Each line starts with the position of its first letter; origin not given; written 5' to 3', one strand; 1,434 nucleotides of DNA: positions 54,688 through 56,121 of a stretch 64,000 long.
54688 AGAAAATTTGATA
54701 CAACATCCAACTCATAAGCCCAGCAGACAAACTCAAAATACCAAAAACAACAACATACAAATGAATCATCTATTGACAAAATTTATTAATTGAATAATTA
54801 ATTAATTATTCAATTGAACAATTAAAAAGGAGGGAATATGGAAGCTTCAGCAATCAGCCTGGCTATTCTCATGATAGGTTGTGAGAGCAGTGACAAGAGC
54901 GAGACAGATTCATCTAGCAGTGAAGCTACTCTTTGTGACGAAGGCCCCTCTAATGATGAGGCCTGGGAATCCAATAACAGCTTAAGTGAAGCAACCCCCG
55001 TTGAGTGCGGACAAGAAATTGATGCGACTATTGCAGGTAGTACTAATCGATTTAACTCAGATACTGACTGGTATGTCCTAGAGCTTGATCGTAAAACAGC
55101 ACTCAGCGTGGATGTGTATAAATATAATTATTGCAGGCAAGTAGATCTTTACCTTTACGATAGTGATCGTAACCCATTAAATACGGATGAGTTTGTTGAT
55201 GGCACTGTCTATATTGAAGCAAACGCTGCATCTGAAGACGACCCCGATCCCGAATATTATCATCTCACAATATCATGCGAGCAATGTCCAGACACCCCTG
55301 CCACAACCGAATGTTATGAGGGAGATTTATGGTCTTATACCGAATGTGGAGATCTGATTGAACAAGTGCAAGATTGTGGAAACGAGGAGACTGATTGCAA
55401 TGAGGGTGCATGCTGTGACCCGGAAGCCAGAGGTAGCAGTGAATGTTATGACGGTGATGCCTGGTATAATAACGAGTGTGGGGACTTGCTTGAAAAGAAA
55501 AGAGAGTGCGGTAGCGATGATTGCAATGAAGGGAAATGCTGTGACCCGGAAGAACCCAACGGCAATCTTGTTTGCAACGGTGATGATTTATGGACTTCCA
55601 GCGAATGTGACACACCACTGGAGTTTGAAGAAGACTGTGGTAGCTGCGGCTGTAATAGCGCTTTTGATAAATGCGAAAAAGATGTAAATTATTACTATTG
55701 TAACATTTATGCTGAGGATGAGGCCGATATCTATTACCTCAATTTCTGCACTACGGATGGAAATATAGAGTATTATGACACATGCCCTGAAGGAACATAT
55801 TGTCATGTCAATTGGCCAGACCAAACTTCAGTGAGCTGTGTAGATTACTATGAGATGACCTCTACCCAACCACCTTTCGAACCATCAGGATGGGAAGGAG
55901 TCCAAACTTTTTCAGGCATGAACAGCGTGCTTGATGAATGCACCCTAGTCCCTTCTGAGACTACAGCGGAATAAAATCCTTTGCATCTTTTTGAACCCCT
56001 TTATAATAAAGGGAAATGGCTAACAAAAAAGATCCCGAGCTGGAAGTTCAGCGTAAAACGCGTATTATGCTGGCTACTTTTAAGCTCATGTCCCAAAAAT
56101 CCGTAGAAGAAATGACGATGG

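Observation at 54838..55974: Secreted protein with a PPC-like domain and three tandem Cys-rich modules of about 42 aa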

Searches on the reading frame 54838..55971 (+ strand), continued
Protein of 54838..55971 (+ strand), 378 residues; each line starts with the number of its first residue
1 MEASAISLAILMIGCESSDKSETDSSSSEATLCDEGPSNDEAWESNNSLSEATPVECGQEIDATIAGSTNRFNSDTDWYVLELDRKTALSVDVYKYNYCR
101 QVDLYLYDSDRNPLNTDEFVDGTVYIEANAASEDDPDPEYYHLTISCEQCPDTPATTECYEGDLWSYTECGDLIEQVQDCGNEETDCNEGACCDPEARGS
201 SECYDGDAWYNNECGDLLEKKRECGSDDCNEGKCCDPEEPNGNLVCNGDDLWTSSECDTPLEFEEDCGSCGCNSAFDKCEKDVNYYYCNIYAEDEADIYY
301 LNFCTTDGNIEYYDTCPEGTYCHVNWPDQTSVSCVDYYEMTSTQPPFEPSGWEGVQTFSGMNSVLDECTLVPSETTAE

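Call 62: fold_search(model_id=the predicted structure, library=pdb)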
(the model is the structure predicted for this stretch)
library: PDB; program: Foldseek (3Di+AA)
matches with E <= 10: 765; with E <= 0.001: 0
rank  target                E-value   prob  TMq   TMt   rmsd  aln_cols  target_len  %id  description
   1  3jqw_C                1.2e-03  1.00  0.23  0.66   4.0       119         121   21  Crystal structure of Clostridium histolyticum colH collagenase collagen-binding domain 3 at 2 Angstrom resolution in p (released 2010-09-29)
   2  4dy5_A                2.3e-03  1.00  0.17  0.53   6.6       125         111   12  Crystal structure of Salmonella Typhimurium PliG, a periplasmic lysozyme inhibitor of g-type lysozyme (released 2012-06-13)
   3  3jqw_A                2.8e-03  1.00  0.21  0.62   3.8       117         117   21  Crystal structure of Clostridium histolyticum colH collagenase collagen-binding domain 3 at 2 Angstrom resolution in p (released 2010-09-29)
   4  9vqm_C                3.1e-03  0.38  0.13  0.07  19.5       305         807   12  Cryo-EM structure of Elapor1WT in tetrameric form (released 2025-07-23)
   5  3jqw_B                3.9e-03  1.00  0.16  0.47  12.6       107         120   17  Crystal structure of Clostridium histolyticum colH collagenase collagen-binding domain 3 at 2 Angstrom resolution in p (released 2010-09-29)
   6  9vqm_D                3.9e-03  0.57  0.15  0.08  20.0       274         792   12  Cryo-EM structure of Elapor1WT in tetrameric form (released 2025-07-23)
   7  8ziy_A                5.1e-03  1.00  0.19  0.13   8.3       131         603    8  trypsinogen-EP-E574A (released 2025-05-21)
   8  4dy5_B                7.0e-03  1.00  0.19  0.60   3.8       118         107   14  Crystal structure of Salmonella Typhimurium PliG, a periplasmic lysozyme inhibitor of g-type lysozyme (released 2012-06-13)
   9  1nqj_B                1.1e-02  1.00  0.20  0.60   5.1       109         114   17  CRYSTAL STRUCTURE OF CLOSTRIDIUM HISTOLYTICUM COLG COLLAGENASE COLLAGEN-BINDING DOMAIN 3B AT 1.0 ANGSTROM RESOLUTION I (released 2003-04-15)
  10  8ziz_A                1.3e-02  0.60  0.17  0.22  15.1       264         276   11  enteropeptidase with N619A (released 2025-05-21)
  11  4dzg                  2.1e-02  1.00  0.20  0.57   4.2       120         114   12  Crystal structure of Aeromonas hydrophila PliG, a periplasmic lysozyme inhibitor of g-type lysozyme (released 2012-06-13)
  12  8zj4_A                2.2e-02  0.97  0.18  0.12   9.5       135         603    9  trypsinogen-EP-N619A (released 2025-05-21)
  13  4lot                  2.3e-02  0.77  0.19  0.27  12.5       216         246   10  C1s CUB2-CCP1-CCP2 (released 2013-08-07)
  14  9ues_B                2.6e-02  1.00  0.19  0.17   3.8       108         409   16  Crystal structure of an inactive TKSP mutant in complex with the TKS propeptide (released 2026-02-18)
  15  3afg_B                2.7e-02  1.00  0.16  0.12   6.2       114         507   16  Crystal structure of ProN-Tk-SP from Thermococcus kodakaraensis (released 2010-08-04)
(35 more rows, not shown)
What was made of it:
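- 54946..55284 (+): PPC / collagen-binding-domain-type beta-sandwich (aa ~37-149), with E44-x-N46-N47 and D75-x-D77-W-Y79 motifs. Foldseek's best match is 3jqw, TM 0.66, probability 1.0 (call 62).
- On PPC domain (PF04151) / clostridial collagen-binding domain: Foldseek's best PDB match is 3jqw (ColH s3): TM 0.66 normalised to the target, probability 1.0, E 1.2e-3 (call 62).
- One is Foldseek rank 2 with probability 1.0 (call 62).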

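Call 66: search_protein_families(library=ncbifam, proteins=[P0005, P0006, P0012, P0028, P0021, P0027, P0019, P0010], max_evalue=10)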
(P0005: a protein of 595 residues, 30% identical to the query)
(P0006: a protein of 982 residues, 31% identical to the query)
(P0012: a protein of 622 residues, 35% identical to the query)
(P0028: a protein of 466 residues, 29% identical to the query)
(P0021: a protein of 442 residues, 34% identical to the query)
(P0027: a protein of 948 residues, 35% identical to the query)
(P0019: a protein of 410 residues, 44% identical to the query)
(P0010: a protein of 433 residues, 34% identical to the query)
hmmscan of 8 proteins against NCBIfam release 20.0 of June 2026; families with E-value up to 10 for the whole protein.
P0005 (595 aa): 1 family
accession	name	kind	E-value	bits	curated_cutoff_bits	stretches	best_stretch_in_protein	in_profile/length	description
NF052521.1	TafC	equivalog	2.1e-05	23.8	410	1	512-593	280-363/373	TafC family fimbrial protein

P0006 (982 aa): 0 families

P0012 (622 aa): 0 families

P0028 (466 aa): 1 family
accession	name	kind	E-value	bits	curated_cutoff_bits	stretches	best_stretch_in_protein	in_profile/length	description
TIGR03525.2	GldK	equivalog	0.19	11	350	1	408-421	322-335/408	T9SS ring complex lipoprotein PorK/GldK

P0021 (442 aa): 2 families
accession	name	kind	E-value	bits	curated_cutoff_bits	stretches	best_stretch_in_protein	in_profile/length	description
NF052322.1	FimD_tip_adhes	equivalog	0.12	11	170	1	366-388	593-616/664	fimbrial tip adhesin FimD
NF002451.0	PRK01625.1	equivalog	7.6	6.5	106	1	228-259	8-38/59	acid-soluble spore protein H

P0027 (948 aa): 0 families

P0019 (410 aa): 2 families
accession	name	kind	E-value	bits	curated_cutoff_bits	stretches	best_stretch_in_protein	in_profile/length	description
NF047441.1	Lepto_OmpL47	equivalog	0.0046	16.6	250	1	153-330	71-241/336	multi-beta-barrel domain surface protein OmpL47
NF047446.1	barrel_OmpL47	domain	0.072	13.6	40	1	388-400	46-58/68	OmpL47-type beta-barrel domain-containing protein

P0010 (433 aa): 1 family
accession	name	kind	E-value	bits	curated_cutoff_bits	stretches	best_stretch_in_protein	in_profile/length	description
NF052322.1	FimD_tip_adhes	equivalog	0.064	11.9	170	1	389-432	628-663/664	fimbrial tip adhesin FimD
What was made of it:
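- Closest known: NCBIfam NF041328, MXAN_6577-like cysteine-rich protein. Different: None of the other module carriers hits it even at E <= 10 (call 66).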

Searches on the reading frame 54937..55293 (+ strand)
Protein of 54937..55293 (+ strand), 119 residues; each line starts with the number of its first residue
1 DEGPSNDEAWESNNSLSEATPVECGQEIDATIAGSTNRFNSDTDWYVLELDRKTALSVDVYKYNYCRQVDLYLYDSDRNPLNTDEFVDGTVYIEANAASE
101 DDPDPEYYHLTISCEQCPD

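Call 43: search_solved_structures(query=A2, max_evalue=0.01, show_alignments=2)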
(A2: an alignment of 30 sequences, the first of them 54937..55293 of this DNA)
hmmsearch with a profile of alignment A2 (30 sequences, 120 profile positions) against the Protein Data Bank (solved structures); distinct sequences matched with E-value up to 0.01: 11.
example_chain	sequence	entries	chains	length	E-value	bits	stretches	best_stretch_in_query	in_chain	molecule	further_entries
5iku_A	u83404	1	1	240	5.7e-21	77.9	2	4-117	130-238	Collagenase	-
3jqw_A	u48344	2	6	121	1.9e-17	66.6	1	5-118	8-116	ColH protein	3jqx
9lqj_A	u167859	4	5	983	2.1e-15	59.9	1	5-118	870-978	Collagenase ColH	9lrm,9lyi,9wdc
9lrk_A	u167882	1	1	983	2.1e-15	59.9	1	5-118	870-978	Collagenase ColH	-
4hpk_A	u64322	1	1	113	7.9e-12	48.4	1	4-117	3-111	Collagenase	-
4hpk_B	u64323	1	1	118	8.8e-12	48.3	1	4-117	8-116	Collagenase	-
1nqj_A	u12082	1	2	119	9.1e-12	48.2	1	4-117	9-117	class 1 collagenase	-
1nqd_A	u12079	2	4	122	1e-11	48.1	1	4-117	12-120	class 1 collagenase | Collagenase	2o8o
5sv5_A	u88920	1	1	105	9.2e-09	38.5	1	9-117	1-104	Microbial collagenase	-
4dy5_A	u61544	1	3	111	0.0035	20.5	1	32-118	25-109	Gifsy-1 prophage protein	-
4dy3_A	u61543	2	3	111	0.0056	19.9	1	32-118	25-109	Inhibitor of g-type lysozyme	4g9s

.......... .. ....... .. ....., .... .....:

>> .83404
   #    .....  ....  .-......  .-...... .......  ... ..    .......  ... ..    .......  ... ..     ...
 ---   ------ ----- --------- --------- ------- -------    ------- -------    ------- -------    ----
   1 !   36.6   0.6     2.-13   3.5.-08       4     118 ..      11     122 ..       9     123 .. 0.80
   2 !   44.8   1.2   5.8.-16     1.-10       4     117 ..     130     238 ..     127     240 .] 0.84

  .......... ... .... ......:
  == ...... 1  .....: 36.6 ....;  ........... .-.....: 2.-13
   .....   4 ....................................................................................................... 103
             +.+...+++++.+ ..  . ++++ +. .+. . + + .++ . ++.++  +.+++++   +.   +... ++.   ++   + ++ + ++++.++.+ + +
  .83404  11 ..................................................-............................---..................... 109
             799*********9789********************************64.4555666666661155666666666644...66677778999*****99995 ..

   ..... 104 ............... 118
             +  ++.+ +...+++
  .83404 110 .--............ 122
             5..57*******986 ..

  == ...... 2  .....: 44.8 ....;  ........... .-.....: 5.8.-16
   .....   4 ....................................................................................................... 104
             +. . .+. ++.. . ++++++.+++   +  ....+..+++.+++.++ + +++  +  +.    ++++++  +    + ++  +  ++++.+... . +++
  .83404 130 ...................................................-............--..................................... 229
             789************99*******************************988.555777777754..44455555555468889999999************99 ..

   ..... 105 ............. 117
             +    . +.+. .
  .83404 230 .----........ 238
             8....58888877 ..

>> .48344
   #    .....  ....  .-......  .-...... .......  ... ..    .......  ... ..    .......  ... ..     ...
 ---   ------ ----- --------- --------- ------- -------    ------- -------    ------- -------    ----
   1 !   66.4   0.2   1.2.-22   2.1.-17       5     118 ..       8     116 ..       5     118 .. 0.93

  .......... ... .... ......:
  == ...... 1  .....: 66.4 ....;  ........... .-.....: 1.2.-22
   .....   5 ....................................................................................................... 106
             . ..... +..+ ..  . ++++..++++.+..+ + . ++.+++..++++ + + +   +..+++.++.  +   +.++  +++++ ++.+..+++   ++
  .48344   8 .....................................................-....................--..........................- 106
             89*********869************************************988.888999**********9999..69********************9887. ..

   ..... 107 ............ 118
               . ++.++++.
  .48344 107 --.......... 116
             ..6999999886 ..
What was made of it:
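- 54946..55284 (+): Profile A2 against PDB hits ColG/ColH CBDs at E 6e-21 to 1e-11 (call 43).
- On PPC domain (PF04151) / clostridial collagen-binding domain: The profile that includes the query hits ColG/ColH CBDs at E 6e-21 (call 43).
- PliG structures (4dy5, 4dy3, 4dzg) appear in the profile search at E 0.0035-0.0056 (call 43). The match to collagenase CBDs is 10-18 orders of magnitude stronger (call 43).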

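Call 44: search_protein_families(library=pfam, alignment_id=A2, max_evalue=0.01)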
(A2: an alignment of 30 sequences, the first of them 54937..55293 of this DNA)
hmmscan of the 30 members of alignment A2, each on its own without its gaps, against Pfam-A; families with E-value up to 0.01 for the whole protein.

A. member 1, window:54937-55293:+ (119 aa): 0 families

B. families by the number of members that match (of 30 scanned): 5 families
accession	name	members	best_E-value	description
PF04151.21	PPC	23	1.9e-11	Bacterial pre-peptidase C-terminal domain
PF00403.32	HMA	1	0.0017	Heavy-metal-associated domain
PF17973.7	bMG10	1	0.0073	Bacterial Alpha-2-macroglobulin MG10 domain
PF24253.1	DUF7454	1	0.009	Domain of unknown function (DUF7454)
PF18573.7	BclA_C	1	0.0097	BclA C-terminal domain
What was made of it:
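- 54946..55284 (+): 23 of 30 homologous segments hit PF04151 (call 44).
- On PPC domain (PF04151) / clostridial collagen-binding domain: Its homologues do: 23 of 30 segments hit PF04151, with best E 1.9e-11 (call 44).
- Checked: The domain profile hits ColG/ColH collagen-binding domains at E 6e-21 to 1e-11 (calls 43, 44).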
